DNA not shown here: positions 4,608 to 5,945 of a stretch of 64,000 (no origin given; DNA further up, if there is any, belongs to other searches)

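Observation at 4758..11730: Six-copy head-to-tail array of a 345-aa Gfo/Idh/MocA-type oxidoreductase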

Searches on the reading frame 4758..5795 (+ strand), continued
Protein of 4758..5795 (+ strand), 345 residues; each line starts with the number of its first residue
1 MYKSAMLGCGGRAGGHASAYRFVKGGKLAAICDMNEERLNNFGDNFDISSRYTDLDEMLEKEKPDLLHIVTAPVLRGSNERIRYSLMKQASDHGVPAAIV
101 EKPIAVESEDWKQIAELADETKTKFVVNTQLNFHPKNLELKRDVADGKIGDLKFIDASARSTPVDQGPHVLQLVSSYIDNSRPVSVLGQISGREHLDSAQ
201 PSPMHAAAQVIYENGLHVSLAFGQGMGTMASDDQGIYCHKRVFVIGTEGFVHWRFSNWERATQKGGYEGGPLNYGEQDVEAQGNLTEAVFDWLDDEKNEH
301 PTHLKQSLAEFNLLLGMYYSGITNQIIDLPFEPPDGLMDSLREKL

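Call 25: search_protein_families(library=pfam, proteins=[P0135, P0141, P0151, P0211, P0214, P0240, P0255, P0260, P0261, P0124], max_evalue=0.001)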
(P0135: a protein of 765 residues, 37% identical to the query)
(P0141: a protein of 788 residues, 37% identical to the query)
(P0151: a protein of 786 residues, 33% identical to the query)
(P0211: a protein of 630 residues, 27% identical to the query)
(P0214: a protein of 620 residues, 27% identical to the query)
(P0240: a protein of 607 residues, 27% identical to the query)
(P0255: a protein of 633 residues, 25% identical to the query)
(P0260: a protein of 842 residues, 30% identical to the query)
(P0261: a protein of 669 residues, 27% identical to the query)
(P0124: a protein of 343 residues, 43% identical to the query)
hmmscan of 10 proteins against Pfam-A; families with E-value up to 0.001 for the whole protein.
P0135 (765 aa): 3 families
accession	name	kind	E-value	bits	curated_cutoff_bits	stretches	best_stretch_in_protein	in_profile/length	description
PF00202.27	Aminotran_3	-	1e-41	143.4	30.5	1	24-312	7-330/403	Aminotransferase class-III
PF01408.29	GFO_IDH_MocA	-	1.3e-17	65.1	24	1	424-539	2-116/120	Oxidoreductase family, NAD-binding Rossmann fold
PF22725.1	GFO_IDH_MocA_C3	-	8.1e-06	26.3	27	1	576-664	45-123/124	GFO/IDH/MocA C-terminal domain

P0141 (788 aa): 3 families
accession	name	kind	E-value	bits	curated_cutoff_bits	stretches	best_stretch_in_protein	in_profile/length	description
PF00202.27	Aminotran_3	-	1.7e-49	169.1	30.5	1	35-374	8-375/403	Aminotransferase class-III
PF01408.29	GFO_IDH_MocA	-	1.5e-17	64.8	24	1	439-549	2-111/120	Oxidoreductase family, NAD-binding Rossmann fold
PF00155.27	Aminotran_1_2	-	0.00018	21.3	19.7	1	203-372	165-332/361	Aminotransferase class I and II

P0151 (786 aa): 3 families
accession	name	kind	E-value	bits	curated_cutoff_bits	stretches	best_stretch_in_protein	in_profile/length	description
PF00202.27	Aminotran_3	-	1.8e-36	126.1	30.5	1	48-383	10-373/403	Aminotransferase class-III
PF01408.29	GFO_IDH_MocA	-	8e-18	65.7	24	1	443-559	1-117/120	Oxidoreductase family, NAD-binding Rossmann fold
PF22725.1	GFO_IDH_MocA_C3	-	1.6e-06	28.6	27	1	596-681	46-121/124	GFO/IDH/MocA C-terminal domain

P0211 (630 aa): 3 families
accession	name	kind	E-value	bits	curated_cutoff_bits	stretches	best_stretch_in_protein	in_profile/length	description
PF01408.29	GFO_IDH_MocA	-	7.2e-18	65.8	24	1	7-122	4-118/120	Oxidoreductase family, NAD-binding Rossmann fold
PF01261.30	AP_endonuc_2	-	4.3e-10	40.2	31.1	1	378-540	4-190/249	Xylose isomerase-like TIM barrel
PF02894.22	GFO_IDH_MocA_C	-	0.00079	19.7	22.9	0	156-335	41-216/218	Oxidoreductase family, C-terminal alpha/beta domain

P0214 (620 aa): 2 families
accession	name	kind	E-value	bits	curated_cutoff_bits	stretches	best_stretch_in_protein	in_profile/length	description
PF01408.29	GFO_IDH_MocA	-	6.4e-18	66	24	1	14-132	3-120/120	Oxidoreductase family, NAD-binding Rossmann fold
PF01261.30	AP_endonuc_2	-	1.5e-15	58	31.1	1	374-570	1-215/249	Xylose isomerase-like TIM barrel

P0240 (607 aa): 4 families
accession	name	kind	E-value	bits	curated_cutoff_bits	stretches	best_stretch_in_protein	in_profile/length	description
PF01408.29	GFO_IDH_MocA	-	9.3e-20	72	24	1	12-129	4-120/120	Oxidoreductase family, NAD-binding Rossmann fold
PF22725.1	GFO_IDH_MocA_C3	-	1.3e-08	35.4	27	1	163-258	46-123/124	GFO/IDH/MocA C-terminal domain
PF01261.30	AP_endonuc_2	-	0.00011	22.4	31.1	1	428-571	69-220/249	Xylose isomerase-like TIM barrel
PF02894.22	GFO_IDH_MocA_C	-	0.00027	21.3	22.9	0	163-332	43-214/218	Oxidoreductase family, C-terminal alpha/beta domain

P0255 (633 aa): 3 families
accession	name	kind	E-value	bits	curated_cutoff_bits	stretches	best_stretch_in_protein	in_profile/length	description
PF01408.29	GFO_IDH_MocA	-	6.8e-17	62.7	24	1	15-137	2-119/120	Oxidoreductase family, NAD-binding Rossmann fold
PF01261.30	AP_endonuc_2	-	2.6e-16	60.5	31.1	1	380-574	2-213/249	Xylose isomerase-like TIM barrel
PF02894.22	GFO_IDH_MocA_C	-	0.00015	22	22.9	1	172-338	43-215/218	Oxidoreductase family, C-terminal alpha/beta domain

P0260 (842 aa): 5 families
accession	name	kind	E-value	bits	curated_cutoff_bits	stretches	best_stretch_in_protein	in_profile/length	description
PF01408.29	GFO_IDH_MocA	-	1.8e-17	64.6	24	1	2-116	5-120/120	Oxidoreductase family, NAD-binding Rossmann fold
PF22725.1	GFO_IDH_MocA_C3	-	1e-10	42.1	27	1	148-247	44-123/124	GFO/IDH/MocA C-terminal domain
PF00535.33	Glycos_transf_2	-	1.5e-07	32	23.3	1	388-522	24-166/168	Glycosyl transferase family 2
PF13641.12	Glyco_tranf_2_3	-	5.1e-05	23.8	27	1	393-567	32-219/230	Glycosyltransferase like family 2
PF02894.22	GFO_IDH_MocA_C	-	0.00021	21.6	22.9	1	147-321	40-214/218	Oxidoreductase family, C-terminal alpha/beta domain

P0261 (669 aa): 4 families
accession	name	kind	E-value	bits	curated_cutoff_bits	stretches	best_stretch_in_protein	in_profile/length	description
PF00891.24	Methyltransf_2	-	6.5e-36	124.1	22.3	1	444-649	1-210/210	O-methyltransferase domain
PF01408.29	GFO_IDH_MocA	-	2.8e-18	67.2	24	1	2-122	1-120/120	Oxidoreductase family, NAD-binding Rossmann fold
PF22725.1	GFO_IDH_MocA_C3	-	5.2e-07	30.1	27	1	130-242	1-122/124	GFO/IDH/MocA C-terminal domain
PF08100.18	Dimerisation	-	1.6e-05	25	25.6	1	351-423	13-90/93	O-methyltransferase dimerisation domain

P0124 (343 aa): 3 families
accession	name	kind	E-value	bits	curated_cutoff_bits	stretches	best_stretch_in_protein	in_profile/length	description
PF01408.29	GFO_IDH_MocA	-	2.6e-14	54.4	24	1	7-124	3-119/120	Oxidoreductase family, NAD-binding Rossmann fold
PF22725.1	GFO_IDH_MocA_C3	-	5.9e-12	46.1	27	1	155-245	42-123/124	GFO/IDH/MocA C-terminal domain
PF02894.22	GFO_IDH_MocA_C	-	3.5e-05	24.1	22.9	1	155-259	39-139/218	Oxidoreductase family, C-terminal alpha/beta domain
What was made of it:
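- Tried and rejected: Some are fused to a class III aminotransferase, a xylose-isomerase TIM barrel, a glycosyltransferase or an O-methyltransferase (call 25).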

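Call 35: predict_structure(alignment_id=A1)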
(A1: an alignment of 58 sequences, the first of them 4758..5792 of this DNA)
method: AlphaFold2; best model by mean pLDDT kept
length: 345 residues; sequences in the alignment: 58
mean_pLDDT: 96.8   pTM: 0.93
mean pLDDT of the five models: 96.8, 96.8, 96.8, 96.7, 96.7
residues with pLDDT >= 90: 330; 70-90: 15; 50-70: 0; < 50: 0
segments of 3 or more residues with pLDDT < 50: none
pLDDT, mean of each block of 10 residues (from residue 1): 98 97 98 98 98 99 99 90 97 99 95 98 98 96 98 98 97 97 98 93 97 98 95 90 98 97 97 92 98 98 98 98 98 97 96
secondary structure, 60 per line:
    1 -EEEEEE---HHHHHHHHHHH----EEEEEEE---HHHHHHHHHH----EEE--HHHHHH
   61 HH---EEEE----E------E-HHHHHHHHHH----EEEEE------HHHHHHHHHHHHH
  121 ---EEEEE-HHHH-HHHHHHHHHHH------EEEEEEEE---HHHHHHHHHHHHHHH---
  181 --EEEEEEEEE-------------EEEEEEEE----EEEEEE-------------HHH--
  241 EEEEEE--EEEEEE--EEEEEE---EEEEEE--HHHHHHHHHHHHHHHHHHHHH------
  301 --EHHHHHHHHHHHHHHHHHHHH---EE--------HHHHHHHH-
elements in order: E2-7 H11-21 E26-32 H36-45 E50-52 H55-62 E66-69 H83-92 E97-101 H108-120 E124-128 H130-133 H135-145 E152-159 H163-177 E183-191 E205-212 E217-222 E241-246 E249-254 E257-262 E266-271 H274-294 H304-323 H337-344
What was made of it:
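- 4758..5795 (+): Paralogue c1, 345 aa Gfo/Idh/MocA oxidoreductase (D165 in the DxxxH motif). AlphaFold model pLDDT 96.8 (call 35).
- The model has pLDDT 96.8 (call 35).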

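Call 38: fold_search(model_id=the predicted structure, library=pdb)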
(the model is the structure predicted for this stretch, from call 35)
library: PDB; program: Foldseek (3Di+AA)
matches with E <= 10: 1728; with E <= 0.001: 457
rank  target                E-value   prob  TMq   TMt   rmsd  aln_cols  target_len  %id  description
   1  5uhw_A                4.2e-26  1.00  0.76  0.77   4.0       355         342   20  Crystal Structure of an Oxidoreductase from Agrobacterium radiobacter in Complex with NAD+ and Magnesium (released 2017-01-25)
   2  8qc2_A                5.8e-24  1.00  0.76  0.73   4.0       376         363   14  Crystal structure of NAD-dependent glycoside hydrolase from Flavobacterium sp. (strain K172) in complex with co-factor (released 2023-12-27)
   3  3ip3_A                1.3e-23  1.00  0.71  0.74   4.4       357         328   20  Structure of putative oxidoreductase (TM_0425) from Thermotoga maritima (released 2009-09-29)
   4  8qc6_A                2.0e-23  1.00  0.75  0.71   4.3       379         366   14  Crystal Structure of NAD-dependent glycoside hydrolase from Arthrobacter sp. U41 in complex with NAD+ and sulfoquinovo (released 2023-12-27)
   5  8qc5_B                3.6e-23  1.00  0.76  0.72   4.2       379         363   13  crystal structure of NAD-dependent glycoside hydrolase from Arthrobacter sp. U41 in complex with NAD+ cofactor and cit (released 2023-12-27)
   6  3ip3_C                4.9e-23  1.00  0.71  0.74   4.5       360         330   19  Structure of putative oxidoreductase (TM_0425) from Thermotoga maritima (released 2009-09-29)
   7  8qc8_A                5.2e-23  1.00  0.77  0.73   4.0       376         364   14  Crystal structure of NAD-dependent glycoside hydrolase from Flavobacterium sp. (strain K172) in complex with co-factor (released 2023-12-27)
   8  8qc8_B                5.2e-23  1.00  0.76  0.72   4.1       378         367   13  Crystal structure of NAD-dependent glycoside hydrolase from Flavobacterium sp. (strain K172) in complex with co-factor (released 2023-12-27)
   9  8qc5_A                5.9e-23  1.00  0.76  0.72   4.2       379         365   13  crystal structure of NAD-dependent glycoside hydrolase from Arthrobacter sp. U41 in complex with NAD+ cofactor and cit (released 2023-12-27)
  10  3ip3_B                8.4e-23  1.00  0.71  0.74   4.4       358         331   19  Structure of putative oxidoreductase (TM_0425) from Thermotoga maritima (released 2009-09-29)
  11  9m3d_B                2.7e-22  1.00  0.71  0.69   4.8       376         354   20  Crystal structure of the DgpA1 protein from W974-1 substrate free form (released 2026-03-04)
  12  9m3d_A                2.7e-22  1.00  0.70  0.68   5.0       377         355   20  Crystal structure of the DgpA1 protein from W974-1 substrate free form (released 2026-03-04)
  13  5yap_B                3.2e-22  1.00  0.79  0.74   3.7       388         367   15  Crystal structure of scyllo-inositol dehydrogenase with L-glucose dehydrogenase activity complexed with L-glucono-1,5- (released 2018-05-23)
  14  9m3d_C                3.2e-22  1.00  0.70  0.69   5.0       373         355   20  Crystal structure of the DgpA1 protein from W974-1 substrate free form (released 2026-03-04)
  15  8qc3_A                5.2e-22  1.00  0.75  0.71   4.3       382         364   15  Crystal structure of oxidoreductive sulfoquinovosidase from Arthrobacter sp. U41 (ArSqgA)in complex with co-factor NAD (released 2023-12-27)
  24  8zn9_A                2.9e-21  1.00  0.76  0.70   4.2       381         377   13  A vast marine sulfonate-based carbon cycle fueled by novel sulfoquinovosidases (released 2025-08-27)
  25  8zn9_E                3.1e-21  1.00  0.78  0.74   3.9       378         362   14  A vast marine sulfonate-based carbon cycle fueled by novel sulfoquinovosidases (released 2025-08-27)
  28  8zn9_B                3.9e-21  1.00  0.77  0.71   4.0       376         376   14  A vast marine sulfonate-based carbon cycle fueled by novel sulfoquinovosidases (released 2025-08-27)
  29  8zn9_C                6.0e-21  1.00  0.78  0.74   3.9       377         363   14  A vast marine sulfonate-based carbon cycle fueled by novel sulfoquinovosidases (released 2025-08-27)
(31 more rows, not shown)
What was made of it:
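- On Gfo/Idh/MocA oxidoreductase superfamily: However, the model (pLDDT 96.8) has the sheet-plus-helices domain, and full-length Foldseek matches have TM 0.71-0.80 (calls 35, 38).
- Foldseek gives probability 1.0 and TM 0.71-0.80 to Gfo/Idh/MocA sugar and cyclitol oxidoreductases: 5uhw, DgpA, scyllo-inositol dehydrogenase, WlbA and SqgA (call 38). NAD-dependent sulfoquinovosidases (8qc2, 8qc6, 8zn9) rank among the top Foldseek matches with TM 0.75-0.78 (call 38).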

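Call 47: find_encoding_contigs(protein=P0124, flank=8000, max_places=4)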
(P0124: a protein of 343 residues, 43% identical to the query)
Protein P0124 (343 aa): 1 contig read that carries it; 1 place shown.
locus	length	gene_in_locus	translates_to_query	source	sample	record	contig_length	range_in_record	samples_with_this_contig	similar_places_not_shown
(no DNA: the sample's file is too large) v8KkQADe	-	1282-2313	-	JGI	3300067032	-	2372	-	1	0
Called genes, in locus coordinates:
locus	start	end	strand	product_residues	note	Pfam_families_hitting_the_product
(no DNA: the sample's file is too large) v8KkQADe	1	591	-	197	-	?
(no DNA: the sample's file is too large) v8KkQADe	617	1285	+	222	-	PF00440:TetR_N, PF17932:TetR_C_24 (weak)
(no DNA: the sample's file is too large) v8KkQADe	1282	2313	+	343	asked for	PF01408:GFO_IDH_MocA, PF22725:GFO_IDH_MocA_C3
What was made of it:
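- Tried and rejected: Its called-gene table showed only a TetR-family regulator directly upstream (call 47).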

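Call 51: find_related_loci(query=A3, collection=genome_contigs, flank=8000)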
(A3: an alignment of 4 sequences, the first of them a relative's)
Query A3 (343 aa) in genome_contigs; peptide patterns used: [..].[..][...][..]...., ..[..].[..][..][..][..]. (x = any residue, [..] = any of these).
600 stretches matched a pattern (row limit reached: there are more); 325 encode a relative of the query (tblastn E <= 1e-3); the best 80 are kept; 79 distinct loci.
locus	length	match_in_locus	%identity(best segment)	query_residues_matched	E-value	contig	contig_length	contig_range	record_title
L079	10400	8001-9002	53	7-339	1e-109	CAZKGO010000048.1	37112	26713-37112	MAG TPA_asm: uncultured Spirochaetales bacterium isolate binchicken_co27_447 genome assembly, contig: NODE_1923_length_3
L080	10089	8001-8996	50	7-339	1e-106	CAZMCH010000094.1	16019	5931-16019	MAG TPA_asm: uncultured bacterium isolate binchicken_co274_484 genome assembly, contig: NODE_9221_length_16019_cov_6.257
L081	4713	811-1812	49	7-339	8e-105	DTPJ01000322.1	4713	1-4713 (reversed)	MAG TPA_asm: Candidatus Poribacteria bacterium isolate SpSt-970 Ga0123519_10046391, whole genome shotgun sequence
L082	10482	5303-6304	48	7-339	2e-97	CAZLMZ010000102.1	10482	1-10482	MAG TPA_asm: uncultured Anaerolineae bacterium isolate binchicken_co81_400 genome assembly, contig: NODE_10347_length_10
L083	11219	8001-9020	43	9-339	2e-92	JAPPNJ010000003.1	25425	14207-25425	MAG: Candidatus Poribacteria bacterium isolate RHO3_bin_69 NODE_3367_length_25425_cov_17.685140, whole genome shotgun se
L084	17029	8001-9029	45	7-340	4e-91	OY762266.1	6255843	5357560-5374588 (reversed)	MAG: Candidatus Poribacteria bacterium isolate f15cbddf-0c87-47e8-aab1-4ca568006f86 genome assembly, chromosome: 1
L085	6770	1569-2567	44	7-339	3e-87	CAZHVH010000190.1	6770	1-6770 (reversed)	MAG TPA_asm: uncultured bacterium isolate binchicken_co6_520 genome assembly, contig: NODE_14766_length_6770_cov_14.4957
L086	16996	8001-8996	45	10-339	2e-86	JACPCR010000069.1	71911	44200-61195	MAG: Planctomycetota bacterium isolate NC_groundwater_288_Ag_S-0.65um_63_14 S6_GD2017_2_S65_scaffold_96, whole genome sh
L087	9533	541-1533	44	9-339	1e-84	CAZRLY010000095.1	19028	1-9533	MAG TPA_asm: uncultured bacterium isolate binchicken_co97_140 genome assembly, contig: NODE_11834_length_19028_cov_6.422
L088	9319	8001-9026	40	7-339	1e-81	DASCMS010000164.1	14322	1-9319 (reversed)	MAG TPA_asm: Candidatus Latescibacterota bacterium isolate Fu_MAG_110 c_000002160537, whole genome shotgun sequence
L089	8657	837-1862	41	7-339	5e-81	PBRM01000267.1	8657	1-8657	MAG: Gemmatimonadetes bacterium isolate NP952 MHASMcontig_631450, whole genome shotgun sequence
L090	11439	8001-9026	39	7-339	2e-79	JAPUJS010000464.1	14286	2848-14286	MAG: bacterium isolate KW1-S15_112 KW1-S15_112_cg464, whole genome shotgun sequence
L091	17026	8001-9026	40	7-339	3e-79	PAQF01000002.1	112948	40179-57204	MAG: Candidatus Poribacteria bacterium isolate SP142 166103, whole genome shotgun sequence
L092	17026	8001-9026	37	7-339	7e-76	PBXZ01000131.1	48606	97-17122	MAG: Candidatus Poribacteria bacterium isolate NP41 32930, whole genome shotgun sequence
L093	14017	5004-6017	40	7-343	4e-75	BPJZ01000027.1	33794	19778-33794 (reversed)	MAG: Candidatus Poribacteria bacterium KatS3mg115 DNA, contig_14291, whole genome shotgun sequence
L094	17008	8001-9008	41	7-339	7e-74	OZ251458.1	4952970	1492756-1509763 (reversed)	MAG: Candidatus Latescibacterota bacterium isolate 0d485872-e18d-4011-b7de-a34ce824adf8 genome assembly, chromosome: 1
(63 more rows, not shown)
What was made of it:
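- Tried and rejected: A 4-sequence alignment worked (call 51).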
